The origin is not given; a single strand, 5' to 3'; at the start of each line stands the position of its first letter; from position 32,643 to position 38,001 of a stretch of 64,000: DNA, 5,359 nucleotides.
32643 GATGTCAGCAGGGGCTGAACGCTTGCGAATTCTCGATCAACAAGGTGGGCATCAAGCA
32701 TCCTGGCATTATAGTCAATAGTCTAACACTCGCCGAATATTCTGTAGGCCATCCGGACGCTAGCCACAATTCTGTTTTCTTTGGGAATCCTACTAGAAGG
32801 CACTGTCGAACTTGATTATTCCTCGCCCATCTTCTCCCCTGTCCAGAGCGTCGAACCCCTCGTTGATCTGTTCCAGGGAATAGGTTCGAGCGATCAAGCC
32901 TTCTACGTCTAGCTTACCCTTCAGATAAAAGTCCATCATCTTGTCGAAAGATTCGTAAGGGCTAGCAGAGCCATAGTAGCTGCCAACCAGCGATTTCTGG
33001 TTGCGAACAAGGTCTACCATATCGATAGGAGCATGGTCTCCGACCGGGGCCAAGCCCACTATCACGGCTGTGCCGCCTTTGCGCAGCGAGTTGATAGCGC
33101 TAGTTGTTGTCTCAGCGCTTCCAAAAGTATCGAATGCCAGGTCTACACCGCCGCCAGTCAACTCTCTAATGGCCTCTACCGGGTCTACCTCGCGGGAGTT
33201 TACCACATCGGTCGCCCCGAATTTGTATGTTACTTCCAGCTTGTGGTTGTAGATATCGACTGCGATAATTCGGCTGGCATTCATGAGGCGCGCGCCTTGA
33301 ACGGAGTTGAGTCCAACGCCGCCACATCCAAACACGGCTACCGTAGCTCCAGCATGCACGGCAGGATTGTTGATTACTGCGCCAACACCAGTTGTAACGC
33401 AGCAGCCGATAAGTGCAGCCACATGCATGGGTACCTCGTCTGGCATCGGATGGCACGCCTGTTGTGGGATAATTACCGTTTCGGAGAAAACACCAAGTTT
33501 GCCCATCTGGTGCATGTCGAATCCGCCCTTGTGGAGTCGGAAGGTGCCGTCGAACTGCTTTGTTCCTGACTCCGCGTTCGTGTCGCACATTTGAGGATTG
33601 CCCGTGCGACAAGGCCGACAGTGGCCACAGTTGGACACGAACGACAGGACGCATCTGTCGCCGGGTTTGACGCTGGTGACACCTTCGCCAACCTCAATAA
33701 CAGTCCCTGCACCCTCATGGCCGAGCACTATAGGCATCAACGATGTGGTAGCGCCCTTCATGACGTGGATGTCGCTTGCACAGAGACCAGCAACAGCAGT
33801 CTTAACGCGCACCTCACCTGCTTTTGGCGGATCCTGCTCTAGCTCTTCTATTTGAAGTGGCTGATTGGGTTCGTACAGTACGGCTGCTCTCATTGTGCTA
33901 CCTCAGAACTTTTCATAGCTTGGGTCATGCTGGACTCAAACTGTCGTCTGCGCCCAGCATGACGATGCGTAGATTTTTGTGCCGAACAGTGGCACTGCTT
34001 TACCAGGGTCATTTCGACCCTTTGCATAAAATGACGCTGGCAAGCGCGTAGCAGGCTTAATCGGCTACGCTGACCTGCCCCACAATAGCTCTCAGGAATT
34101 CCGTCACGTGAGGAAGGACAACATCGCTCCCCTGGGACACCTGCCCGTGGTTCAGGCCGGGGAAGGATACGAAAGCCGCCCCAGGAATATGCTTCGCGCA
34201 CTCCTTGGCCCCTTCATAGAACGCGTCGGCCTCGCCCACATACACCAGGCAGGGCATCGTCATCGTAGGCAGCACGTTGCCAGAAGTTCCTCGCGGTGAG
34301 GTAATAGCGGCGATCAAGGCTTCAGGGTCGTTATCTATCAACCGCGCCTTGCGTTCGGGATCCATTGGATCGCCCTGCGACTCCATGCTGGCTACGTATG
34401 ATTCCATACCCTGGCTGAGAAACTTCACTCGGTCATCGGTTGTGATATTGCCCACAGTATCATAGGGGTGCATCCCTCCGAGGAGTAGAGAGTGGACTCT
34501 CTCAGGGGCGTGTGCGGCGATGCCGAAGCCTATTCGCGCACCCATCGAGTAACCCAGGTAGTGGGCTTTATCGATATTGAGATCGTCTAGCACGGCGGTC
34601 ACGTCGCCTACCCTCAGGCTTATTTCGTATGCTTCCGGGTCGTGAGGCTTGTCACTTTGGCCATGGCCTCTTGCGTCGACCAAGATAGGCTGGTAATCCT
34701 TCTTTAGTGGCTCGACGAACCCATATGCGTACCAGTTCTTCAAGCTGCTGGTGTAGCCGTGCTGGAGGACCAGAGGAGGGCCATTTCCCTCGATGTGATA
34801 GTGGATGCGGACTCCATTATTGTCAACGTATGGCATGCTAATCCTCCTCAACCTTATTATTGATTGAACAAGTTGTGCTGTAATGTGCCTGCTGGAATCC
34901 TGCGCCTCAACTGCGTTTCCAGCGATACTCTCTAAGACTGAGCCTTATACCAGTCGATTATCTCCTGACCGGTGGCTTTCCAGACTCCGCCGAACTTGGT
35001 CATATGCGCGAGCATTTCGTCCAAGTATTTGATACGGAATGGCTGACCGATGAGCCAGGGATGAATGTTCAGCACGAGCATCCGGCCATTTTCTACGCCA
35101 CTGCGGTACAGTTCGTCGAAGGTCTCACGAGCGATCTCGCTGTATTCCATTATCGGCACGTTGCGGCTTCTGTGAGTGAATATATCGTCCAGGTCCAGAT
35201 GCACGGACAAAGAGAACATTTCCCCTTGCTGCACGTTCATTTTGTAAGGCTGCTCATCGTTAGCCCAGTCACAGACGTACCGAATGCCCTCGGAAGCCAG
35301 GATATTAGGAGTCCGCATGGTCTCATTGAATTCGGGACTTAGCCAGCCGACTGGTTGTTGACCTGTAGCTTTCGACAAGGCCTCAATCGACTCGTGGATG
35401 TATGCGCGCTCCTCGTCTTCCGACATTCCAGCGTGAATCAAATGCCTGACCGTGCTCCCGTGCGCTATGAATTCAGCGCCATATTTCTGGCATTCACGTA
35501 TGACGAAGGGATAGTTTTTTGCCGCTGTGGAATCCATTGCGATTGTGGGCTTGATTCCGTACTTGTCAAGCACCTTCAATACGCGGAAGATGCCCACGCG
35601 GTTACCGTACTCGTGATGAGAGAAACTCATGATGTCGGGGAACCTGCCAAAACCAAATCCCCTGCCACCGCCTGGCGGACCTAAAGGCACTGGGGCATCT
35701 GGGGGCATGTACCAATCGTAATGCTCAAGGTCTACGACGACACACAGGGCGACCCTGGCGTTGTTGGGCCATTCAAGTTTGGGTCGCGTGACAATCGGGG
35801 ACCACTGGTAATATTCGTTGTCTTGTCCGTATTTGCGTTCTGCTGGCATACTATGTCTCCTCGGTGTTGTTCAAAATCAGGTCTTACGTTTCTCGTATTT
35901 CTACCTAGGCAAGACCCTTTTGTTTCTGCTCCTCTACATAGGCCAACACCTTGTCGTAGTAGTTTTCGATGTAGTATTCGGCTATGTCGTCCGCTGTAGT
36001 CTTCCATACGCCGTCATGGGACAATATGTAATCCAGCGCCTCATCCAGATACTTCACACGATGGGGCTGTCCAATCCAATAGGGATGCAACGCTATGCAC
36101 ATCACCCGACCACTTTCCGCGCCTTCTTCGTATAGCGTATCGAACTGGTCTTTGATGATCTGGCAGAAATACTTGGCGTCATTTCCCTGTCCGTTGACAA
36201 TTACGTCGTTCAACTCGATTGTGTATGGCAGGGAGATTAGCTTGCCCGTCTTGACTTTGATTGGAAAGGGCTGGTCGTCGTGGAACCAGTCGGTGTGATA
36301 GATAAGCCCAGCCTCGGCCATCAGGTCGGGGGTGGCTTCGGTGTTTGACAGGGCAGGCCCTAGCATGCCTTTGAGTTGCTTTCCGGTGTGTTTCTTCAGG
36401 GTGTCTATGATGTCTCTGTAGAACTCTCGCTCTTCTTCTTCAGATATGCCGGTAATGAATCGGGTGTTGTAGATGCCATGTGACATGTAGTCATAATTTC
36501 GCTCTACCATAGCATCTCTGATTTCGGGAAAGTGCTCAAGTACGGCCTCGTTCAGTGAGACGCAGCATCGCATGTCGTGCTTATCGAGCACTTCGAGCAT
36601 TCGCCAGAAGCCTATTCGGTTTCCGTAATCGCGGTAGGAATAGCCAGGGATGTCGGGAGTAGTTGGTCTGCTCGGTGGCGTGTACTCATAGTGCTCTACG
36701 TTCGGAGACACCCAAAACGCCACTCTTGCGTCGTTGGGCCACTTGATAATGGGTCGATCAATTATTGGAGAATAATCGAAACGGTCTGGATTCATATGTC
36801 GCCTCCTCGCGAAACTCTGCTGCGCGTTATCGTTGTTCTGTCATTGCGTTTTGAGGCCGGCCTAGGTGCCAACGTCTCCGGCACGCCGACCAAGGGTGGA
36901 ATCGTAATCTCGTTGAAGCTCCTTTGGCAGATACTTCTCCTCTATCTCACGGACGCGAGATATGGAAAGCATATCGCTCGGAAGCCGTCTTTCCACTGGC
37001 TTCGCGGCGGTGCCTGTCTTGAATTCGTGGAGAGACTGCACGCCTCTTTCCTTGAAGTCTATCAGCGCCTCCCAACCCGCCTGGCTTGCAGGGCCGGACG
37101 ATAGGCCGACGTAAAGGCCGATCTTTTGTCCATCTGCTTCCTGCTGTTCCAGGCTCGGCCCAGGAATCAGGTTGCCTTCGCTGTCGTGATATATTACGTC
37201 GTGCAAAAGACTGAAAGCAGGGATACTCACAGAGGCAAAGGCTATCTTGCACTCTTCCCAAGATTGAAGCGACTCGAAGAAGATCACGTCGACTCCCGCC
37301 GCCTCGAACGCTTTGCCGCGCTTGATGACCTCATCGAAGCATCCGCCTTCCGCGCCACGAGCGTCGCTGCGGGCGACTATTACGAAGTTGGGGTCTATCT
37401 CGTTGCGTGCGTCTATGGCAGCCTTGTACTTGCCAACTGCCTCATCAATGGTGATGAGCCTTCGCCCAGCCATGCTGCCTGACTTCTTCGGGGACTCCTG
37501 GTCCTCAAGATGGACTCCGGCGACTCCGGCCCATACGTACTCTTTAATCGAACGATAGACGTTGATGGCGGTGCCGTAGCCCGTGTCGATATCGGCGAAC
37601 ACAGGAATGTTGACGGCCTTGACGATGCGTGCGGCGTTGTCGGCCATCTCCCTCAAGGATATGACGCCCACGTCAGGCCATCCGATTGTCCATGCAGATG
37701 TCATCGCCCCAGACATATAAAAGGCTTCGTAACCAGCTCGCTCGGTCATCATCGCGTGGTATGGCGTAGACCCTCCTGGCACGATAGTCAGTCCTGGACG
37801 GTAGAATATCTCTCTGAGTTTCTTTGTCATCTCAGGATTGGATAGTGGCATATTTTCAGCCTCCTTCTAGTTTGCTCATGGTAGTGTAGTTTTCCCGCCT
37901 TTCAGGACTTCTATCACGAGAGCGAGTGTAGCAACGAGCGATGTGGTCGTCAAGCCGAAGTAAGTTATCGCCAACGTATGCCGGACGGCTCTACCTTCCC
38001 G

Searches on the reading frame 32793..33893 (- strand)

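Call 13: search_protein_families(library=pfam, proteins=[window:32793-33893:-], max_evalue=0.001)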
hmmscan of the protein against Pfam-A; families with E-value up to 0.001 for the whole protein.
window:32793-33893:- (366 aa): 4 families
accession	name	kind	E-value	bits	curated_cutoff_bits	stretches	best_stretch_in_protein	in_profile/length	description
PF00107.32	ADH_zinc_N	-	5.7e-32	110.8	31.8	1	192-323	1-127/129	Zinc-binding dehydrogenase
PF08240.17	ADH_N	-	6.6e-28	97.4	23.5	1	25-152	2-104/104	Alcohol dehydrogenase GroES-like domain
PF13602.12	ADH_zinc_N_2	-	7.3e-10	40.3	27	1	225-353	1-126/134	Zinc-binding dehydrogenase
PF16912.11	Glu_dehyd_C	-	8.2e-08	32.4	34.9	1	183-350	32-201/211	Glucose dehydrogenase C-terminus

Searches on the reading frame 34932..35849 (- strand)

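Call 13: search_protein_families(library=pfam, proteins=[window:34932-35849:-], max_evalue=0.001)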
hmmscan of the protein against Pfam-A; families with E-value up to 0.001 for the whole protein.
window:34932-35849:- (305 aa): 1 family
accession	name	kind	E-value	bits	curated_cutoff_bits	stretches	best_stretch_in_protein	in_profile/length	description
PF01522.26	Polysacc_deac_1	-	3.4e-12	46.8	23.1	1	88-192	22-124/124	Polysaccharide deacetylase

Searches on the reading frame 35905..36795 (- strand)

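Call 13: search_protein_families(library=pfam, proteins=[window:35905-36795:-], max_evalue=0.001)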
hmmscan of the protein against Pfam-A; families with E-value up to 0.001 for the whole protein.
window:35905-36795:- (296 aa): 1 family
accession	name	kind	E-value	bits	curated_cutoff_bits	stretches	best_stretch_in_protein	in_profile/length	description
PF01522.26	Polysacc_deac_1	-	8.2e-07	29.5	23.1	1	57-164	15-121/124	Polysaccharide deacetylase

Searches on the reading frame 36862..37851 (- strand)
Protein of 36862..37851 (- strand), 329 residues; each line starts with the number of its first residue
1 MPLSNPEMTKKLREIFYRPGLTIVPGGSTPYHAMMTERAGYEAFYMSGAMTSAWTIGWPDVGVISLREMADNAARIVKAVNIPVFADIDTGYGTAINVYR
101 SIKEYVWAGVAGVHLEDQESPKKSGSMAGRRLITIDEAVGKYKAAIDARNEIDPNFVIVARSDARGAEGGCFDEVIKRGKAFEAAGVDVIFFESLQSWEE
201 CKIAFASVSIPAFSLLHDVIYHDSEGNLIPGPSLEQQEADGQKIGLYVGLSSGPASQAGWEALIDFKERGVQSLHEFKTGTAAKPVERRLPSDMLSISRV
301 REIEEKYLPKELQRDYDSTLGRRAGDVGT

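Call 13: search_protein_families(library=pfam, proteins=[window:36862-37851:-], max_evalue=0.001)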
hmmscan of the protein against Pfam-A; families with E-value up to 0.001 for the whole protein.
window:36862-37851:- (329 aa): 2 families
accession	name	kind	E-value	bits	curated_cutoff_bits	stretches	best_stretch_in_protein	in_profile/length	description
PF13714.12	PEP_mutase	-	1.5e-34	120.1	31.5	1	33-211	22-195/240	Phosphoenolpyruvate phosphomutase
PF00463.27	ICL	-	6.7e-14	51.7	26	1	82-167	150-236/526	Isocitrate lyase family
